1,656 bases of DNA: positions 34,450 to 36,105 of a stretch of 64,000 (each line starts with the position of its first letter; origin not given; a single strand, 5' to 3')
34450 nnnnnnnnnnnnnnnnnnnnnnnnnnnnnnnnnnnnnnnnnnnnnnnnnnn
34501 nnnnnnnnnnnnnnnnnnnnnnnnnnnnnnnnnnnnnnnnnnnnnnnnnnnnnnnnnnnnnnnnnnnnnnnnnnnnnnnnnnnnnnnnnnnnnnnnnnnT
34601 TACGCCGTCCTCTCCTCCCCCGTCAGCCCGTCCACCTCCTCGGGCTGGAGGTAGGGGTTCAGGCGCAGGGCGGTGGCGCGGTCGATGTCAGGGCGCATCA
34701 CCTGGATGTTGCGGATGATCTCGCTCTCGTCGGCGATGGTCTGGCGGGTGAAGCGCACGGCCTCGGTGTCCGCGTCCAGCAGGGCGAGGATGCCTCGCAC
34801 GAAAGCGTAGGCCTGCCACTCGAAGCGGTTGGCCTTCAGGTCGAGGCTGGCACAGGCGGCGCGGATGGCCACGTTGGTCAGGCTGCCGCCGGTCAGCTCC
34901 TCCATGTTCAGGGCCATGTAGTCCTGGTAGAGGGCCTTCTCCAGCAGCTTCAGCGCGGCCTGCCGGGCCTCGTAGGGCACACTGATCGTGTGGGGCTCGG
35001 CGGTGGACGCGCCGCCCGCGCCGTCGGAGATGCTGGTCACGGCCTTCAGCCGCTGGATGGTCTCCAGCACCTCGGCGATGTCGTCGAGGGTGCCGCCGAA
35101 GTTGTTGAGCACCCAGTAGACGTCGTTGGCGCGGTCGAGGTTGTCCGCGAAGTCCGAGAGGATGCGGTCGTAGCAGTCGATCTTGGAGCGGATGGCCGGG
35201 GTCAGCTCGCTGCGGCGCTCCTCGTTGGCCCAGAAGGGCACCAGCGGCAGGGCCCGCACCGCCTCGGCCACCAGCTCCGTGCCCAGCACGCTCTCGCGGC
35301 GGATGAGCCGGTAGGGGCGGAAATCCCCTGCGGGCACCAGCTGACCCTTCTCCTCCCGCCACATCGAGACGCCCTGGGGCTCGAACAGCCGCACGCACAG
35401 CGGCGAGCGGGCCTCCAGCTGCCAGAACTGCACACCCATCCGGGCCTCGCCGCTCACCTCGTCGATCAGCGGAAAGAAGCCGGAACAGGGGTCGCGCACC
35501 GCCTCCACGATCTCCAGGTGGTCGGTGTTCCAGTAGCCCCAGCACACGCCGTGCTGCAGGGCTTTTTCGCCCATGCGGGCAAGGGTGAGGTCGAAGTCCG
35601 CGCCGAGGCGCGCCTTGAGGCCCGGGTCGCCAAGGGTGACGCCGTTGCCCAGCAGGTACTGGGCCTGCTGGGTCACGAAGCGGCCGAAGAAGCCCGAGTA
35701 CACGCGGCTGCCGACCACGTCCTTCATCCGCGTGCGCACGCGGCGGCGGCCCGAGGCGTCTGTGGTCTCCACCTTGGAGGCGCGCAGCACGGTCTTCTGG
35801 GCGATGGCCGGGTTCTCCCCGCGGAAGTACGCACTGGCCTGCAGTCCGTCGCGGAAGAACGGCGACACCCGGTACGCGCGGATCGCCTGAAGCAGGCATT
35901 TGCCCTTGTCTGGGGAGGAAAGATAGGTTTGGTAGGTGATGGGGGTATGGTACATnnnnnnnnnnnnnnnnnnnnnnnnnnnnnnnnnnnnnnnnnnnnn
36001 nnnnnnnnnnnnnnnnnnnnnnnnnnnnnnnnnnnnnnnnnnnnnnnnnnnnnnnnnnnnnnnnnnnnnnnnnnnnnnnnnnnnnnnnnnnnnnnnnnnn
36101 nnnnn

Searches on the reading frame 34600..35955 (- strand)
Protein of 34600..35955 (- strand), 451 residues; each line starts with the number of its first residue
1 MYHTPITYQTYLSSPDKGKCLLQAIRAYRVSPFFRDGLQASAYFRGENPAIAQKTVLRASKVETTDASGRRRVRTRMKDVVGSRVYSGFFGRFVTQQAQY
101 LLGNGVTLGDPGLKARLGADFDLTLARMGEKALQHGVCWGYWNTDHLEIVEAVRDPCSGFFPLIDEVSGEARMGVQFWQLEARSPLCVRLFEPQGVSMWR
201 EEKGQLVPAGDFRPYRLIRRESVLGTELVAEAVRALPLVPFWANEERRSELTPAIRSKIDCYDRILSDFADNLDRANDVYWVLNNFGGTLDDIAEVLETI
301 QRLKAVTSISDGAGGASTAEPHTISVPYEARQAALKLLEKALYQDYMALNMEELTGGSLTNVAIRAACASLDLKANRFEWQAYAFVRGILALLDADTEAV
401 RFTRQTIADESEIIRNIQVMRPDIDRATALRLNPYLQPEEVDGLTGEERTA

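Call 56: find_encoding_contigs(protein=window:34600-35955:-, flank=10000, max_places=6)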
Protein window:34600-35955:- (451 aa): 6 contigs read that carry it; 5 places shown.
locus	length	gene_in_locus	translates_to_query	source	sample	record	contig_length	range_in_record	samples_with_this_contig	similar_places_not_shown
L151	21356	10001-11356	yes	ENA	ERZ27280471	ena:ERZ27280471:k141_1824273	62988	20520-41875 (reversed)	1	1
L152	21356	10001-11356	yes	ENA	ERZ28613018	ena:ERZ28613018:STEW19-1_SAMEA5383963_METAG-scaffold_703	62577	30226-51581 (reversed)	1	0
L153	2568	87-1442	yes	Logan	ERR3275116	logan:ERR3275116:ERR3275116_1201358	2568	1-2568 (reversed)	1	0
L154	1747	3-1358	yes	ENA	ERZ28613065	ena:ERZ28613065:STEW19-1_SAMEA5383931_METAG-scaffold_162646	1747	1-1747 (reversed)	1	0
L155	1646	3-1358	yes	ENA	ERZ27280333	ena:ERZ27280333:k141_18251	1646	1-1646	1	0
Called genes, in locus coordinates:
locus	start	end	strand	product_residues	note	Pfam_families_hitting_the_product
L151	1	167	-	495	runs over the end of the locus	PF00496:SBP_bac_5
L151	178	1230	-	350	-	PF01464:SLT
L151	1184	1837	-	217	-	PF01121:CoaE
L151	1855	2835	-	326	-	PF02661:Fic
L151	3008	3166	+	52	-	PF00301:Rubredoxin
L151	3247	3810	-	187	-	PF12822:ECF_trnsprt, PF02632:BioY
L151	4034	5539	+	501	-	PF01943:Polysacc_synt, PF13440:Polysacc_synt_3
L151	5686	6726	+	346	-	PF09587:PGA_cap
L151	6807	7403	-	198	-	PF06114:Peptidase_M78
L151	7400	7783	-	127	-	PF15731:MqsA_antitoxin (weak), PF12844:HTH_19, PF13560:HTH_31, PF01381:HTH_3, PF13443:HTH_26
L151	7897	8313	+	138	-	-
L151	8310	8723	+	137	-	-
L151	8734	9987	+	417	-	-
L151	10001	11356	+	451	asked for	PF05133:SPP1_portal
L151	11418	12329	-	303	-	PF00126:HTH_1, PF03466:LysR_substrate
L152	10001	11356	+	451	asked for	PF05133:SPP1_portal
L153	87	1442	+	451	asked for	PF05133:SPP1_portal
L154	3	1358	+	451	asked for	PF05133:SPP1_portal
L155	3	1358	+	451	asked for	PF05133:SPP1_portal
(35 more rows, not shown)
